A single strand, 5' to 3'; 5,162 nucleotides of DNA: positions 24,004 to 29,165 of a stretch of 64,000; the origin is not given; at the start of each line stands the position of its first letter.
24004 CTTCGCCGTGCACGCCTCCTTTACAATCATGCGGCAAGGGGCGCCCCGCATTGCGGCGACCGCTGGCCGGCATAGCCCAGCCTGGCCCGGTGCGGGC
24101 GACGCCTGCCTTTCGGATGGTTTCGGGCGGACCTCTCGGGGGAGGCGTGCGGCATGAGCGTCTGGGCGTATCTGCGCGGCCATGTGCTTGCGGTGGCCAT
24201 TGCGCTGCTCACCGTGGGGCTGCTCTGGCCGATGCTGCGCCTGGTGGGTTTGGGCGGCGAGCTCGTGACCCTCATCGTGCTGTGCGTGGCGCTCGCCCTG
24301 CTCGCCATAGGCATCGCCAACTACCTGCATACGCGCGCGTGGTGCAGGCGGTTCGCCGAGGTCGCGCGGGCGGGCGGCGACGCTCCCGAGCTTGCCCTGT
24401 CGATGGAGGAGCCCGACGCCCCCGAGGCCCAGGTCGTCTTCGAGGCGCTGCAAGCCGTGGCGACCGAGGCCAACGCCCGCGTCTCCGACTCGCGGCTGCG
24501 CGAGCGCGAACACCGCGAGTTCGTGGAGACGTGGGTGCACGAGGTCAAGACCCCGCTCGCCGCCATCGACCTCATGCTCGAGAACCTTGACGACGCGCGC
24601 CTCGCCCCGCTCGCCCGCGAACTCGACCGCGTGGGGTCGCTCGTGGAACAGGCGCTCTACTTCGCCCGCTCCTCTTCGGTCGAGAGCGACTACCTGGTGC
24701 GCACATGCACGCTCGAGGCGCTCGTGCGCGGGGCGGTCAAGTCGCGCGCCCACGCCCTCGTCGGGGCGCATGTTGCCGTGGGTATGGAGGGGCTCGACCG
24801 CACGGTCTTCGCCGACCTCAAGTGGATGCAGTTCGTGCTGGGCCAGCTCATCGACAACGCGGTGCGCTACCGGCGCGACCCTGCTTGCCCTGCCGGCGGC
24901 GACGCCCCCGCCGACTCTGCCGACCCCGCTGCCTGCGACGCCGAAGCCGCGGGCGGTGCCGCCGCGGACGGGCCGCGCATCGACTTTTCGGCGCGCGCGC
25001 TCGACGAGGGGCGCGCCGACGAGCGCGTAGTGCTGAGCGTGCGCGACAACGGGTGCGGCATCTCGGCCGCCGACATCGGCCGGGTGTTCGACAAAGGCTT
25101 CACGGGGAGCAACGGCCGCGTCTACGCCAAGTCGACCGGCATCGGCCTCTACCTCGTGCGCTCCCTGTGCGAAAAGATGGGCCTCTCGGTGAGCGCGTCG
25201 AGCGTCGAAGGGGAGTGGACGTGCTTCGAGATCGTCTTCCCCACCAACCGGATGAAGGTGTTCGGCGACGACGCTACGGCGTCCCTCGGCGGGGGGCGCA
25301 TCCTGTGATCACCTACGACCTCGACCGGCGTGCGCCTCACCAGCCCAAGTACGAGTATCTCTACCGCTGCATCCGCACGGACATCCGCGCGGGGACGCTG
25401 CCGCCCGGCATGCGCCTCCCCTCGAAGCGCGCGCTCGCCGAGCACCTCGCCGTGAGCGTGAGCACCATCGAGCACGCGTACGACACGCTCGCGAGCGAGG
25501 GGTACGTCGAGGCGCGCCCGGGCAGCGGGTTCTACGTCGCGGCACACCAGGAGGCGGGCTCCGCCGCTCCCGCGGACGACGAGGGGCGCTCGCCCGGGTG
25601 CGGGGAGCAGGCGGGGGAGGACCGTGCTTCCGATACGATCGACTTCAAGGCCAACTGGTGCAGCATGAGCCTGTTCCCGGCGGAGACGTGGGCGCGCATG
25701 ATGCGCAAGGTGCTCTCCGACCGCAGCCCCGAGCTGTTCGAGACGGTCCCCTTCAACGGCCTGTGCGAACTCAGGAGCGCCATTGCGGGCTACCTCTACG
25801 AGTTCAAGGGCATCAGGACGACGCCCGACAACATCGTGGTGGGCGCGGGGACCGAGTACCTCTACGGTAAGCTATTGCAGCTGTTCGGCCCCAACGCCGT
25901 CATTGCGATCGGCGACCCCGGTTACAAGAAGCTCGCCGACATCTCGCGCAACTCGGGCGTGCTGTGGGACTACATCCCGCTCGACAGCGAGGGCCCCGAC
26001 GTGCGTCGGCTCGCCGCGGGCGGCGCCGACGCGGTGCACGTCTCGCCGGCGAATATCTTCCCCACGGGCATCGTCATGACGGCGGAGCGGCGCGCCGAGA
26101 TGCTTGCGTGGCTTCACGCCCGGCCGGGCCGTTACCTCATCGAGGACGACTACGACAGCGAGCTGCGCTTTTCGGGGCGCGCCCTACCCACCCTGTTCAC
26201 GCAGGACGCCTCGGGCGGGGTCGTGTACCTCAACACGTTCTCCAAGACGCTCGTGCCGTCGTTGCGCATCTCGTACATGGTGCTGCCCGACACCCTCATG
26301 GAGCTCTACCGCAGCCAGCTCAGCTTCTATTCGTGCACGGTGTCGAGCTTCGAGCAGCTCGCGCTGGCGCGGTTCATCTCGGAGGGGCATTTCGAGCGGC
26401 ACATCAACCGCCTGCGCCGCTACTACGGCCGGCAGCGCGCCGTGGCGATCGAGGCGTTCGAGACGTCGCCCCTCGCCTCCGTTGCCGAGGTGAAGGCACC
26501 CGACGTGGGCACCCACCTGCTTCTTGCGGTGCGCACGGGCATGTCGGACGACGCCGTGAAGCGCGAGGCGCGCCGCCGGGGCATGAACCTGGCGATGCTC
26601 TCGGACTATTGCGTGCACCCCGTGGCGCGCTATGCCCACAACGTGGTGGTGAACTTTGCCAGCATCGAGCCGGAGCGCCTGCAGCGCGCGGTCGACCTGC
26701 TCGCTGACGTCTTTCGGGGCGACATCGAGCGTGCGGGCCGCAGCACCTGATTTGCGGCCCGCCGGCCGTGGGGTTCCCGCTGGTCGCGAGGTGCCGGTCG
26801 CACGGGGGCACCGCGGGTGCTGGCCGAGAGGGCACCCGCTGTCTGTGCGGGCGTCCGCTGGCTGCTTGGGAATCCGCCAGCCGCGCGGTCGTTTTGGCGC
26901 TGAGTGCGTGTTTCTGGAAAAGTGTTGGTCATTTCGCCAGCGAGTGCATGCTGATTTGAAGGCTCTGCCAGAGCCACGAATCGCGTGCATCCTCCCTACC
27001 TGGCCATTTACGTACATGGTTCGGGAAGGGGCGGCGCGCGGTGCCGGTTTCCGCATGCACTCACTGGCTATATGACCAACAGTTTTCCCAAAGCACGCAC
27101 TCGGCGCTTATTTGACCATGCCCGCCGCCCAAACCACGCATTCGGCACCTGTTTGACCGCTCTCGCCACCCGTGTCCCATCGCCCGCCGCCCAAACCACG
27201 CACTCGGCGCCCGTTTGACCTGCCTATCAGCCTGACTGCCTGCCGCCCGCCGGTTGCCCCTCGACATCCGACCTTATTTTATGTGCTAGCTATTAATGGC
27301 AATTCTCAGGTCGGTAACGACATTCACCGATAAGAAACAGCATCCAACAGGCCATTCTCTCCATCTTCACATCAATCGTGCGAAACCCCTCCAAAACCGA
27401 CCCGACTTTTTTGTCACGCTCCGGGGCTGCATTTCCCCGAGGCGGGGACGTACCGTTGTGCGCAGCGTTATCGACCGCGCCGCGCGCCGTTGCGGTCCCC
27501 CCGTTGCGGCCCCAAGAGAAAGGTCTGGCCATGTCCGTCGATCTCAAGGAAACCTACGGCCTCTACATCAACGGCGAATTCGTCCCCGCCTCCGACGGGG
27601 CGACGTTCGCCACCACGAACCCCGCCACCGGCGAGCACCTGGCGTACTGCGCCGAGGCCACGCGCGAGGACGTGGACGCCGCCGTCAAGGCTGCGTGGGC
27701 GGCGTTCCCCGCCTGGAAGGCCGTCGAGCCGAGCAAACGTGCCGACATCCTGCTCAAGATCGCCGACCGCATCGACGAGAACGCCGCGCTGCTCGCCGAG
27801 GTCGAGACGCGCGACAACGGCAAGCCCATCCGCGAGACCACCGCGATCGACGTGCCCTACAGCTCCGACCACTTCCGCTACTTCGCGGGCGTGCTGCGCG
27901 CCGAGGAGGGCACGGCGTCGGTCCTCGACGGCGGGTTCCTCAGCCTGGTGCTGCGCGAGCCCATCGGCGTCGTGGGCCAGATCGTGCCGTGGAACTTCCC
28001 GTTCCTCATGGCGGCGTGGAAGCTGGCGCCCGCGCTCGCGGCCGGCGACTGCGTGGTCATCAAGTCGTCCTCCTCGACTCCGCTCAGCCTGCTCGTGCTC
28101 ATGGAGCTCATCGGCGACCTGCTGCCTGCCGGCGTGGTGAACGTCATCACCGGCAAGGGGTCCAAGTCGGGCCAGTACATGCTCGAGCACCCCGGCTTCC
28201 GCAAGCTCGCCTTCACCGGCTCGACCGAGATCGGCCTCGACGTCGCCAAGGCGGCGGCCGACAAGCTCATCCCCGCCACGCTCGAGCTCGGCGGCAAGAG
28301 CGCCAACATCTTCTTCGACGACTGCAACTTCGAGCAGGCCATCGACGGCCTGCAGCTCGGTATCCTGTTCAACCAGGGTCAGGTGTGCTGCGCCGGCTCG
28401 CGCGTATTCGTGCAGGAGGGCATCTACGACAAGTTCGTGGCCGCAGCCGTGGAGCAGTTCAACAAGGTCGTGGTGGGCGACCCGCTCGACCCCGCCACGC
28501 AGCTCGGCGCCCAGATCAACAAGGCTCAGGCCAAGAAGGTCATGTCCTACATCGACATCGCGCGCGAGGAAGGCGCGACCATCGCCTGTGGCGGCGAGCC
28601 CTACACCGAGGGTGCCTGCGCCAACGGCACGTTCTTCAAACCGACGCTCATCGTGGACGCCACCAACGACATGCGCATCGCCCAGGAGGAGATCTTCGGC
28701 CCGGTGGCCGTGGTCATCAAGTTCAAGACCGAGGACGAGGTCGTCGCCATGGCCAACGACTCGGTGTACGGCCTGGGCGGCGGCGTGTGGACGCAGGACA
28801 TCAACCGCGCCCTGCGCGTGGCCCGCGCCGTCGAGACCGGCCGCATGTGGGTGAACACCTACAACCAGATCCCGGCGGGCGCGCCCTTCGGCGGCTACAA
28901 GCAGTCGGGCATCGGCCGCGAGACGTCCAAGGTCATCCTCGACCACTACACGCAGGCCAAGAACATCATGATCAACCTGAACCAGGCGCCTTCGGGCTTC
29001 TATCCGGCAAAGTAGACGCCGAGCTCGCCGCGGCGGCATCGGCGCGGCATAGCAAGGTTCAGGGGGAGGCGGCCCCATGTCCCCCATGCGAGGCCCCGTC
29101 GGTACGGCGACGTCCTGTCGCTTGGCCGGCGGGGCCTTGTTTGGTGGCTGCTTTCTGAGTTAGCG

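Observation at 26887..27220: Phased arrays of a 24-bp unit (period 40-41 bp) arranged as facing inverted arrays: repeat family 1, copy A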

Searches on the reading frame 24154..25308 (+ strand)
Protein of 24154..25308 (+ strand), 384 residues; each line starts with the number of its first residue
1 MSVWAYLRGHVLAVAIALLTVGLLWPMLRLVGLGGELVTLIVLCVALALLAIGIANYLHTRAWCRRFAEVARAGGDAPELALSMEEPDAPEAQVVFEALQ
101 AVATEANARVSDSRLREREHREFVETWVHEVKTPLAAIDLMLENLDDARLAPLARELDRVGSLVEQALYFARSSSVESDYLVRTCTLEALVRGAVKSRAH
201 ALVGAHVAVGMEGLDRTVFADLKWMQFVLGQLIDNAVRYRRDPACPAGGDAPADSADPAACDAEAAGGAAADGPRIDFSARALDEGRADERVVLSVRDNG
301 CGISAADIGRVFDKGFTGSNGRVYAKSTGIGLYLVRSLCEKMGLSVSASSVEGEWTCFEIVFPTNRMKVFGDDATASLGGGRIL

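Call 12: search_protein_families(library=pfam, proteins=[window:24154-25308:+])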
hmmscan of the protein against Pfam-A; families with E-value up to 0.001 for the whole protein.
window:24154-25308:+ (384 aa): 2 families
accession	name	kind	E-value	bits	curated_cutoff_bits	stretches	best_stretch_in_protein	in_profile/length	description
PF02518.31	HATPase_c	-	5e-18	66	26.4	1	221-364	2-109/111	Histidine kinase-, DNA gyrase B-, and HSP90-like ATPase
PF00512.31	HisKA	-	3.1e-08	34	26.9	1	120-173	2-63/66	His Kinase A (phospho-acceptor) domain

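Call 23: find_encoding_contigs(protein=window:24154-25308:+, flank=8000, max_places=10)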
Protein window:24154-25308:+ (384 aa): 2 contigs read that carry it; 2 places shown.
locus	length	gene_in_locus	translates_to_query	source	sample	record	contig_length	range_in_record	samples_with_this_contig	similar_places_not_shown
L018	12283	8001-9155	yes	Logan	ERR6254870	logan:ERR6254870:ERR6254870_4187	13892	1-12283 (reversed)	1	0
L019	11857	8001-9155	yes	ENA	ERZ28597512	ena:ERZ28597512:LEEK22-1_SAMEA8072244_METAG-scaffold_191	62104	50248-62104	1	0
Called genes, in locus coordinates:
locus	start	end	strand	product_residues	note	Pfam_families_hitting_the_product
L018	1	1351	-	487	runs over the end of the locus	PF00196:GerE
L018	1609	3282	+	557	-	PF00890:FAD_binding_2, PF01266:DAO (weak), PF12831:FAD_oxidored (faint)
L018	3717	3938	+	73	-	PF06961:DUF1294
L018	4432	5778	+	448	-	PF03051:Peptidase_C1_2, PF00112:Peptidase_C1 (faint)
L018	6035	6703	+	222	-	PF00072:Response_reg, PF00486:Trans_reg_C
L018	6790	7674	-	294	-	PF12784:PDDEXK_2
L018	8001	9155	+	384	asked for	PF00512:HisKA, PF02518:HATPase_c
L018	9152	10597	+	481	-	PF00392:GntR, PF00155:Aminotran_1_2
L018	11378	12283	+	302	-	?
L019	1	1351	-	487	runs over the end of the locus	PF00196:GerE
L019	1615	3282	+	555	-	PF00890:FAD_binding_2, PF01266:DAO (weak), PF12831:FAD_oxidored (faint)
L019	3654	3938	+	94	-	PF06961:DUF1294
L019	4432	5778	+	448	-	PF03051:Peptidase_C1_2, PF00112:Peptidase_C1 (faint)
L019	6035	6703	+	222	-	PF00072:Response_reg, PF00486:Trans_reg_C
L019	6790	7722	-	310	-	PF12784:PDDEXK_2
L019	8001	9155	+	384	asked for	PF00512:HisKA, PF02518:HATPase_c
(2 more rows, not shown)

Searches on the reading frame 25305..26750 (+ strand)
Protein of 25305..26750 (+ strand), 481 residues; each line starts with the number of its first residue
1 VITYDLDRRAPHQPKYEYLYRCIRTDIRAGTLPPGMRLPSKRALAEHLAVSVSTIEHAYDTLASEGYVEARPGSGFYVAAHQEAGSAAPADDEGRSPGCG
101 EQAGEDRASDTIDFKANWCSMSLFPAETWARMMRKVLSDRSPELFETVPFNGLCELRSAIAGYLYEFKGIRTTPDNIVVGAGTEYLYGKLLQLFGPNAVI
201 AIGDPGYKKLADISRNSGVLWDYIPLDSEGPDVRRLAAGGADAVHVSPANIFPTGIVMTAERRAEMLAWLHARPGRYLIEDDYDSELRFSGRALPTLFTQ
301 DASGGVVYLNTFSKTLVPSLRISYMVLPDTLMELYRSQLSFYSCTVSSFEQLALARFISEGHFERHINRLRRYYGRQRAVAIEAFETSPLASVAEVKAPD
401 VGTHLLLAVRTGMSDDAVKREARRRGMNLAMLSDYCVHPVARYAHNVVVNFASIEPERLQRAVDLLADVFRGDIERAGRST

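Call 12: search_protein_families(library=pfam, proteins=[window:25305-26750:+])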
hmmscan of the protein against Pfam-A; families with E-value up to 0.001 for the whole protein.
window:25305-26750:+ (481 aa): 2 families
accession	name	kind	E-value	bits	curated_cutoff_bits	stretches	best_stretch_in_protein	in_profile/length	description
PF00392.27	GntR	-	8.1e-18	64.3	27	1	16-78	2-64/64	Bacterial regulatory proteins, gntR family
PF00155.27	Aminotran_1_2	-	9.3e-14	51.8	19.7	1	125-388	18-293/361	Aminotransferase class I and II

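Call 25: find_encoding_contigs(protein=window:25305-26750:+, flank=5000, max_places=10)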
Protein window:25305-26750:+ (481 aa): 2 contigs read that carry it; 2 places shown.
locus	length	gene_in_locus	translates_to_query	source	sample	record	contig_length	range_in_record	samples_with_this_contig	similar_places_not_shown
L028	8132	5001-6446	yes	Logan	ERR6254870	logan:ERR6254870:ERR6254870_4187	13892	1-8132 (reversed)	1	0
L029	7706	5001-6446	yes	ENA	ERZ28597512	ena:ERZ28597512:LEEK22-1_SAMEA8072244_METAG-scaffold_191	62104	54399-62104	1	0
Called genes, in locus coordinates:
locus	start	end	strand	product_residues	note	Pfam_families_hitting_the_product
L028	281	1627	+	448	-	PF03051:Peptidase_C1_2, PF00112:Peptidase_C1 (faint)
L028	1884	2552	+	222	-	PF00072:Response_reg, PF00486:Trans_reg_C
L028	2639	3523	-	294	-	PF12784:PDDEXK_2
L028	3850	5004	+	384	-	PF00512:HisKA, PF02518:HATPase_c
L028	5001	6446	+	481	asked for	PF00392:GntR, PF00155:Aminotran_1_2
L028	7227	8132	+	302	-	?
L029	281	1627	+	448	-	PF03051:Peptidase_C1_2, PF00112:Peptidase_C1 (faint)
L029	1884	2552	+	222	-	PF00072:Response_reg, PF00486:Trans_reg_C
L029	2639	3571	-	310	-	PF12784:PDDEXK_2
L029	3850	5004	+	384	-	PF00512:HisKA, PF02518:HATPase_c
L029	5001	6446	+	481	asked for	PF00392:GntR, PF00155:Aminotran_1_2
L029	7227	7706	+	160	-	?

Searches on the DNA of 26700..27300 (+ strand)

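Call 9: search_dna_similar(query=window:26880-27225:+, collection=plasmids, mode=distant, max_rows=30)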
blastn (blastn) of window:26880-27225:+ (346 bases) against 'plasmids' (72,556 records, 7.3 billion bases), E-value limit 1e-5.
No match.
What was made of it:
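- Tried and rejected: Plasmid records, distant blastn with element A: no match (call 9).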

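Call 91: search_rna_families(source=window, start=26700, end=27300, threshold=evalue, max_evalue=1)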
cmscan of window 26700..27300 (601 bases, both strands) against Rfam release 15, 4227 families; matches with E-value up to 1: 1.
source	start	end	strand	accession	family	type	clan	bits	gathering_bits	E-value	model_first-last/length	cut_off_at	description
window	26806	26867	+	RF04268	mir-512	Gene; miRNA;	-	18.5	94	0.76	1-84/84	no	mir-512 microRNA precursor family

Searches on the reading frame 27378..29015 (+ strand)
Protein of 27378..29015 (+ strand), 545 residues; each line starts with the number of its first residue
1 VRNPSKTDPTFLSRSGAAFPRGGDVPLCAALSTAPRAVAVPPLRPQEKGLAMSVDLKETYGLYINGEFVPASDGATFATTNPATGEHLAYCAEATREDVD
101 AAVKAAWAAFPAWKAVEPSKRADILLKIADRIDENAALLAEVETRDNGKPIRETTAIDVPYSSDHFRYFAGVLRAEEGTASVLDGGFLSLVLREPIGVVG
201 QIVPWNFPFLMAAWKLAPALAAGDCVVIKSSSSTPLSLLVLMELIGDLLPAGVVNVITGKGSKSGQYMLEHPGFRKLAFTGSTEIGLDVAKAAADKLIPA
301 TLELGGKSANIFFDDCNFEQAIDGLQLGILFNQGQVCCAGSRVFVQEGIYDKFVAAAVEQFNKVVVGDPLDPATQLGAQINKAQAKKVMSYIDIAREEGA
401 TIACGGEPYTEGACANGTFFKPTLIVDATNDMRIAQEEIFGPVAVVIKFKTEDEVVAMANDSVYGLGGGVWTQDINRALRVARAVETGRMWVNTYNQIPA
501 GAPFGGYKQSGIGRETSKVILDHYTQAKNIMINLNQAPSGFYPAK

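Call 12: search_protein_families(library=pfam, proteins=[window:27378-29015:+])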
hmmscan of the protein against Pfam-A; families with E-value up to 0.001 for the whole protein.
window:27378-29015:+ (545 aa): 1 family
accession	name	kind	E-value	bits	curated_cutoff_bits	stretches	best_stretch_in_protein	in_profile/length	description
PF00171.27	Aldedh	-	2.4e-174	580.7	23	1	70-530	3-461/461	Aldehyde dehydrogenase family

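Call 24: find_encoding_contigs(protein=window:27531-29015:+, flank=5000, max_places=10)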
Protein window:27531-29015:+ (494 aa): 10 contigs read that carry it; 8 places shown.
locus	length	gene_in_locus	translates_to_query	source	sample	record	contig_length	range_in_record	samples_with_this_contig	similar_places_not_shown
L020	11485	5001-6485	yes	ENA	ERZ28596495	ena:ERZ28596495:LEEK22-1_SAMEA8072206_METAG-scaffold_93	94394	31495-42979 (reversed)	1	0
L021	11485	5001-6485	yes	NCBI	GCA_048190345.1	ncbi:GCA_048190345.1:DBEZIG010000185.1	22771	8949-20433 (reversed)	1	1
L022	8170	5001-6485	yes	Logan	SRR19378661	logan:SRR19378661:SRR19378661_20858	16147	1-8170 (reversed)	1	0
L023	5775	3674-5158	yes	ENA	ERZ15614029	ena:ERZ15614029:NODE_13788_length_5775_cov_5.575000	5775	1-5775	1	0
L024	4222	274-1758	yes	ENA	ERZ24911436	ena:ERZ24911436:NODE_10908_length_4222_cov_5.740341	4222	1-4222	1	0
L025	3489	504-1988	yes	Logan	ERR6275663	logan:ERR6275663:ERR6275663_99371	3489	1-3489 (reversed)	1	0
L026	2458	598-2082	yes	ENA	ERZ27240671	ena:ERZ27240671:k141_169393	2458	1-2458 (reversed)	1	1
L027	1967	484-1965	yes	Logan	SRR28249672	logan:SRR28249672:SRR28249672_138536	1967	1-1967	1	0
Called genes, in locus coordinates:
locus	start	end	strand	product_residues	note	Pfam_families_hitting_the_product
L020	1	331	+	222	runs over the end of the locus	PF00072:Response_reg, PF00486:Trans_reg_C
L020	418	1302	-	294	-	PF12784:PDDEXK_2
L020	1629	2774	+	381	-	PF00512:HisKA, PF02518:HATPase_c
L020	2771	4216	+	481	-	PF00392:GntR, PF00155:Aminotran_1_2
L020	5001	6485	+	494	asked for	PF00171:Aldedh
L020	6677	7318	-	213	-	PF13649:Methyltransf_25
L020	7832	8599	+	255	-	PF00005:ABC_tran, PF13304:AAA_21 (faint)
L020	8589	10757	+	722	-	PF02687:FtsX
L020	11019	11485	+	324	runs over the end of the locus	PF00196:GerE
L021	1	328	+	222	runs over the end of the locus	PF00072:Response_reg, PF00486:Trans_reg_C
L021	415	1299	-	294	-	PF12784:PDDEXK_2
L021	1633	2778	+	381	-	PF00512:HisKA, PF02518:HATPase_c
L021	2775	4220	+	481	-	PF00392:GntR, PF00155:Aminotran_1_2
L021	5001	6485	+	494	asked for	PF00171:Aldedh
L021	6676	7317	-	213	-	PF13649:Methyltransf_25 (weak)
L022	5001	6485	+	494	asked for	PF00171:Aldedh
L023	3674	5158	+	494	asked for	PF00171:Aldedh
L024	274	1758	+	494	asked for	PF00171:Aldedh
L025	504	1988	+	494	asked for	PF00171:Aldedh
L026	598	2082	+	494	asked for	PF00171:Aldedh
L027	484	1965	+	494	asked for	PF00171:Aldedh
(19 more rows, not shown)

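Call 52: find_homologous_proteins(query=window:27531-29015:+, max_evalue=1e-150)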
Query window:27531-29015:+ (494 aa): 7142 proteins with E <= 1e-150 among 8000 candidates; the best 120 are listed.
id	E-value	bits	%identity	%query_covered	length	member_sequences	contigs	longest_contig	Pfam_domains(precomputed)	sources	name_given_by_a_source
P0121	0.0e+0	1108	100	100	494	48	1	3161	PF00171.28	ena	-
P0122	0.0e+0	1105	99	100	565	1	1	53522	PF00171.28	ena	-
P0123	2.6e-290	981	86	100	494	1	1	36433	PF00171.28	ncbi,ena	-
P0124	3.4e-290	981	86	100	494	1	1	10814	PF00171.28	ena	-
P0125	3.5e-290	981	86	100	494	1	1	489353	PF00171.28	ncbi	-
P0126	6.2e-290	980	86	100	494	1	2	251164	PF00171.28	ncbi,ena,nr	ncbi:aldehyde dehydrogenase family protein [bacterium]|nr:aldehyde dehydrogenase family protein [bac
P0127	8.2e-290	979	86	100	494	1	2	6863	PF00171.28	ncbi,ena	-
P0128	1.6e-289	978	86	100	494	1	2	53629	PF00171.28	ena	-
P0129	1.7e-287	972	86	100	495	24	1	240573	PF00171.28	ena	-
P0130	3.0e-287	971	85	100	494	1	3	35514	PF00171.28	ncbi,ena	-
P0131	9.8e-287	969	84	100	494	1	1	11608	PF00171.28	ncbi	-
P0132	5.5e-284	960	84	100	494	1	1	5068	PF00171.28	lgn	-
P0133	1.4e-283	959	84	100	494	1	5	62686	PF00171.28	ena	-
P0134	1.4e-283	959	83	100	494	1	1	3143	PF00171.28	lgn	-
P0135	2.7e-283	958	83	100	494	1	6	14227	PF00171.28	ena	-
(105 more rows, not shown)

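Call 53: find_encoding_contigs(protein=P0125, flank=6000, max_places=2)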
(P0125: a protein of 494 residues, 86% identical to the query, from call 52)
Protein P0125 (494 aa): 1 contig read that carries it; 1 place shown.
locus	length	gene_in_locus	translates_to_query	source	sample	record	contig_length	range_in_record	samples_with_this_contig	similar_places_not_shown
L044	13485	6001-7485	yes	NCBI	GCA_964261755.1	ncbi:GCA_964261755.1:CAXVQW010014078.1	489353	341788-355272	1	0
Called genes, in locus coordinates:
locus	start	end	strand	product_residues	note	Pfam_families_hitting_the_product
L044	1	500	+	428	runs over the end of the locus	PF07690:MFS_1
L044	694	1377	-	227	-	PF00528:BPD_transp_1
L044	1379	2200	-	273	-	PF00005:ABC_tran, PF02463:SMC_N (faint), PF13304:AAA_21 (faint)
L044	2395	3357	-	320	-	PF03180:Lipoprotein_9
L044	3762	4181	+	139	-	PF03061:4HBT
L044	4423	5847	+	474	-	PF00392:GntR, PF00155:Aminotran_1_2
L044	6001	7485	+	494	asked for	PF00171:Aldedh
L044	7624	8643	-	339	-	PF00710:Asparaginase, PF17763:Asparaginase_C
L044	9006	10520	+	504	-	PF00817:IMS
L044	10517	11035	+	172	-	-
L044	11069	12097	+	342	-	PF00892:EamA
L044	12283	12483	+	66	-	PF08984:DUF1858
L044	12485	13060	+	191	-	-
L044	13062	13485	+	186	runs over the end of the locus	PF01814:Hemerythrin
